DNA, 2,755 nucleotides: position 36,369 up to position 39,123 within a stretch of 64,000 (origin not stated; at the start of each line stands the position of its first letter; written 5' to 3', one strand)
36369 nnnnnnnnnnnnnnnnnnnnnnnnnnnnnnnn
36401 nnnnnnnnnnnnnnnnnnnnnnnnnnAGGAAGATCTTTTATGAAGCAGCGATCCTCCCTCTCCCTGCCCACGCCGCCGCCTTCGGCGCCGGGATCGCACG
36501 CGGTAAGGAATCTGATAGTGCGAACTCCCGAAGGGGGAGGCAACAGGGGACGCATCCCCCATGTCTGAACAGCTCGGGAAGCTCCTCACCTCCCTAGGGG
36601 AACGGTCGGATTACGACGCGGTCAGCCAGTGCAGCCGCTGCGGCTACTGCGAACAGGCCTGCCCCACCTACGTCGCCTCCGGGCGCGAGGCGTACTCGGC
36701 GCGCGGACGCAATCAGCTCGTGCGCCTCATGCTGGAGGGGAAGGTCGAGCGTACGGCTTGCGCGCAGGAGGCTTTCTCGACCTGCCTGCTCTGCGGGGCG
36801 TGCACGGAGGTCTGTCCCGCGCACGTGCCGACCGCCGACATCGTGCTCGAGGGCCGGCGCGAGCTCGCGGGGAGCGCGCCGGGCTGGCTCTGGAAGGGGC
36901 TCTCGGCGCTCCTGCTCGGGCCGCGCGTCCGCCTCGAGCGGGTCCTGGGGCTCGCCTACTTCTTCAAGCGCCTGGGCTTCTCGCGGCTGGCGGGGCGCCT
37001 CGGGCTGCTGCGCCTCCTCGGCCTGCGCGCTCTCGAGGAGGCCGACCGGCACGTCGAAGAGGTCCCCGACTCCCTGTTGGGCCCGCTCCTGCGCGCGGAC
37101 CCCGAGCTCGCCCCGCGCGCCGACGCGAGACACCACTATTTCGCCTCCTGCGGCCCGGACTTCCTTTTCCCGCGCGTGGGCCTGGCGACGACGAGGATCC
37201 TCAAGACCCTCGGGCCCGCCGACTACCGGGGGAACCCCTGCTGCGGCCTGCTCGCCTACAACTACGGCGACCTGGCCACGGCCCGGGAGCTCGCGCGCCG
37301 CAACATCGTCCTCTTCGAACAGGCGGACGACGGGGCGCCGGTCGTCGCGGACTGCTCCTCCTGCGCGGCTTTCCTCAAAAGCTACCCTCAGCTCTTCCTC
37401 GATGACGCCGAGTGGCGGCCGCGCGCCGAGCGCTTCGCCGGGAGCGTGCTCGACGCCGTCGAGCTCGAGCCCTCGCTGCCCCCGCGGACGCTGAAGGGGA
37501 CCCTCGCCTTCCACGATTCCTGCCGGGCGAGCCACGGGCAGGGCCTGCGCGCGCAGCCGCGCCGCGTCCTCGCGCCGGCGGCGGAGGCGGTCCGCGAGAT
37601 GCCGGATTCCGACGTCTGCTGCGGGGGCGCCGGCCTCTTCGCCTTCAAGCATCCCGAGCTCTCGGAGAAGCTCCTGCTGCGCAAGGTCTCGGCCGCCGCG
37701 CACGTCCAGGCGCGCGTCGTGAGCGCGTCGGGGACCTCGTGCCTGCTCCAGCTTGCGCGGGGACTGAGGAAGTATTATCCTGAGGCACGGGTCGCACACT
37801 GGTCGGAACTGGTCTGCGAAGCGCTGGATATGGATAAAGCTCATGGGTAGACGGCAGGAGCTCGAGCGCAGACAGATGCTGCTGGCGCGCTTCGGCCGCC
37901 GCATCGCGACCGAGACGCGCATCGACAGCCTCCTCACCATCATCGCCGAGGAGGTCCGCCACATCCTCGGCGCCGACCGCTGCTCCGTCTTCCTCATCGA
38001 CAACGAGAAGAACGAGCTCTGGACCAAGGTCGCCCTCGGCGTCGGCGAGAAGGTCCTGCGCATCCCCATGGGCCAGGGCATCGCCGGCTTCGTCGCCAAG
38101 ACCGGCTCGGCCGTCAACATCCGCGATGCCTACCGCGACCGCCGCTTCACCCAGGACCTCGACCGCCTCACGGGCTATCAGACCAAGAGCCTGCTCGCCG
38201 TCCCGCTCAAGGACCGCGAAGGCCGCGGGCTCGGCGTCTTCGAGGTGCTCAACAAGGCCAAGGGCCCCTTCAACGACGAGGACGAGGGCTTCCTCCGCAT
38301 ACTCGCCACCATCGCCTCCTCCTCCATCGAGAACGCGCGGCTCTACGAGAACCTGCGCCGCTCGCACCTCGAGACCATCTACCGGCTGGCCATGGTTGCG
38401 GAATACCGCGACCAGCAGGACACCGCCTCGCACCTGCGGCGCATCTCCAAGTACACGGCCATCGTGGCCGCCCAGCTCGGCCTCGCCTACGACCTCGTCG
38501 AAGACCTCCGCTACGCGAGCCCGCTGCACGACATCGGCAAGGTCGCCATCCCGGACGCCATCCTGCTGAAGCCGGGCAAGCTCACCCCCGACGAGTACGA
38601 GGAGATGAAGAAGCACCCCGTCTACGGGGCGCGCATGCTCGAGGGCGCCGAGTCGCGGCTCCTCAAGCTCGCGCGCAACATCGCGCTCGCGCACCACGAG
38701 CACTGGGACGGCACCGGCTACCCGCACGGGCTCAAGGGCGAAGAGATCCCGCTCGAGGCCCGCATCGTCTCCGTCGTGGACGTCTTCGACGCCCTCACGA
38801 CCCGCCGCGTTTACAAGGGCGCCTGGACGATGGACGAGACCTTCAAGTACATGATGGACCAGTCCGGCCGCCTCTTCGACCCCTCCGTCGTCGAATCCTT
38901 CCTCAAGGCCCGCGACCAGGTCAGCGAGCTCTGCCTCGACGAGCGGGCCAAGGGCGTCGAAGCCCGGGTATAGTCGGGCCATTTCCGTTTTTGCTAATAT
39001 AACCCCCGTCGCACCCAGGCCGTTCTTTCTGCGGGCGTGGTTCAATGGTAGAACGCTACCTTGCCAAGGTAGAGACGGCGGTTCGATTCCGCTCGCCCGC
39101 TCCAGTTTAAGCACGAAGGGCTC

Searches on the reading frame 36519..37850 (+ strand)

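Call 28: search_protein_families(library=pfam, proteins=[window:36519-37850:+], max_evalue=0.001)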
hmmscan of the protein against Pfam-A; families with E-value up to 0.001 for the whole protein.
window:36519-37850:+ (443 aa): 12 families
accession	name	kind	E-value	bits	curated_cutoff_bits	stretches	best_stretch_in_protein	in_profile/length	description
PF02754.22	CCG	-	1.3e-19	70.5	20.6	2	330-412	2-84/85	Cysteine-rich domain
PF13183.11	Fer4_8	-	7.3e-12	46.1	27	1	35-103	2-68/68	4Fe-4S dicluster domain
PF13534.11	Fer4_17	-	3.4e-08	34.3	22.2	1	37-103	1-60/61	4Fe-4S dicluster domain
PF12838.12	Fer4_7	-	1.9e-07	31.8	27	1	37-102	1-51/52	4Fe-4S dicluster domain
PF00037.32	Fer4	-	2.9e-07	30.5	21.1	0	87-103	6-22/24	4Fe-4S binding domain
PF13187.11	Fer4_9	-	2.5e-06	27.8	27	1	37-102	1-50/52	4Fe-4S dicluster domain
PF13484.11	Fer4_16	-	3.4e-06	28.2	30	1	37-101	1-65/66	4Fe-4S double cluster binding domain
PF12797.12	Fer4_2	-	6.1e-05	23.2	24.5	0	87-101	8-22/22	4Fe-4S binding domain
PF13237.11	Fer4_10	-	7.8e-05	23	25.5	0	35-100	6-53/53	4Fe-4S dicluster domain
PF12837.12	Fer4_6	-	0.00013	22.2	25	0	88-103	8-23/24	4Fe-4S binding domain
PF13746.11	Fer4_18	-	0.00072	20.2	27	0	77-103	49-75/114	4Fe-4S dicluster domain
PF12798.12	Fer4_3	-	0.00085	20.4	27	0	89-101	1-13/15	4Fe-4S binding domain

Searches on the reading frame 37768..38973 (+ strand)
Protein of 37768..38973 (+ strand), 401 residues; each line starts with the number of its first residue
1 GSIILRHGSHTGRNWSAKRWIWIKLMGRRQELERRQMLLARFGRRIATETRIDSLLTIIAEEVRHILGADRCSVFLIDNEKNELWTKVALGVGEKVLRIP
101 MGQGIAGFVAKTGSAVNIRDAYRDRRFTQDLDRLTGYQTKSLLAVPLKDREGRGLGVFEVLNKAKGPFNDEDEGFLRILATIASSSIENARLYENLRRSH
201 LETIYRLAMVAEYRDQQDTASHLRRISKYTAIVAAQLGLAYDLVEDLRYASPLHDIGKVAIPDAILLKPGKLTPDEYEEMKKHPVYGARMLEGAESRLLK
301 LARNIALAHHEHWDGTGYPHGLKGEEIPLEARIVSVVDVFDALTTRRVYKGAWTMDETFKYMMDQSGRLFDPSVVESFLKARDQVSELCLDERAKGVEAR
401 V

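Call 28: search_protein_families(library=pfam, proteins=[window:37768-38973:+], max_evalue=0.001)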
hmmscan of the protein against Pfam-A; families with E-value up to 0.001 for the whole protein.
window:37768-38973:+ (401 aa): 5 families
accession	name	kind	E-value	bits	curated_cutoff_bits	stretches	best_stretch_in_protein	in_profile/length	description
PF13487.12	HD_5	-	5.2e-39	134.1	27.2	1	219-374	14-170/170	HD domain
PF01590.32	GAF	-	1.8e-22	80.8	22.4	1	52-186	2-132/133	GAF domain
PF01966.28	HD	-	4.7e-21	75.7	22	1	220-342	2-115/116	HD domain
PF13185.12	GAF_2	-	3.4e-14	53.7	28.6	1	50-188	2-136/136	GAF domain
PF13492.12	GAF_3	-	7.5e-12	46.2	27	1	52-189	2-129/129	GAF domain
